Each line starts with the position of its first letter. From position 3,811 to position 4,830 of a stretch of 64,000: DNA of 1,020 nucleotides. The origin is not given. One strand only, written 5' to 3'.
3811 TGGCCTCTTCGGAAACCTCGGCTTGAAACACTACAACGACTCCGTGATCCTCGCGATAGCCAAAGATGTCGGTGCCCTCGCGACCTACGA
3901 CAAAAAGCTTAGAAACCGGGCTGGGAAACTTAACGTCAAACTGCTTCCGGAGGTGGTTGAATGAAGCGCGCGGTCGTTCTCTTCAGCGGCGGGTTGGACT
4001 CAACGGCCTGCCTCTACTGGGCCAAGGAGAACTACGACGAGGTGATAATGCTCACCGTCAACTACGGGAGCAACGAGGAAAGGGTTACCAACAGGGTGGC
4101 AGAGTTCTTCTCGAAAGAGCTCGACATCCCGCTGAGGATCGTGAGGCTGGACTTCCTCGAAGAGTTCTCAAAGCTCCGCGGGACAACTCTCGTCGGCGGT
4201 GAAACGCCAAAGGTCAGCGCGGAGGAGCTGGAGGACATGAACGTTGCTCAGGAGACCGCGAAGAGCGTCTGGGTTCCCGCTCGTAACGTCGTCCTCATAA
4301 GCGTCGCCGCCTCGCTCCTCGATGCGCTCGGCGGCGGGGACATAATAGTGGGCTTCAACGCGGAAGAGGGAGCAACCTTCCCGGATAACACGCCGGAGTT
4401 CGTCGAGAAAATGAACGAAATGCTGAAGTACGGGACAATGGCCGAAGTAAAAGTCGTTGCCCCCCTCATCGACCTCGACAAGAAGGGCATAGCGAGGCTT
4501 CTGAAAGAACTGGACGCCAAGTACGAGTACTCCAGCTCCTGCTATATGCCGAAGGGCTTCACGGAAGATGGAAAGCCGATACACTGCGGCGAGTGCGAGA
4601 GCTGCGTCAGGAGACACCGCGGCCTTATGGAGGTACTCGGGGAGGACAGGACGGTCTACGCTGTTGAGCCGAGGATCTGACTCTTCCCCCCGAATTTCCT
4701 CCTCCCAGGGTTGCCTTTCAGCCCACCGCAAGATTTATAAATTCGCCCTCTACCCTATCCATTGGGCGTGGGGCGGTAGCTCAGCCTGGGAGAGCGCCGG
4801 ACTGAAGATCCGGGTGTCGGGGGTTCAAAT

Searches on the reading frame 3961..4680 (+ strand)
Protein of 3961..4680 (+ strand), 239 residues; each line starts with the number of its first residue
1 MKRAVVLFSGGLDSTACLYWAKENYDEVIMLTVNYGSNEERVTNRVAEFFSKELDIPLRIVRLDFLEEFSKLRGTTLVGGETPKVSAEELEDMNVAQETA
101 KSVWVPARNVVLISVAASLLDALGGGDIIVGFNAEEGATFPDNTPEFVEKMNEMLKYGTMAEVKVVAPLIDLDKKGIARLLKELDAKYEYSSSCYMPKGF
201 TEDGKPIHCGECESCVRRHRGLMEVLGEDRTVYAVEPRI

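Call 79: find_encoding_contigs(protein=window:3961-4680:+, flank=4000, max_places=10)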
Protein window:3961-4680:+ (239 aa): no gene with exactly this product is on record in the collection.
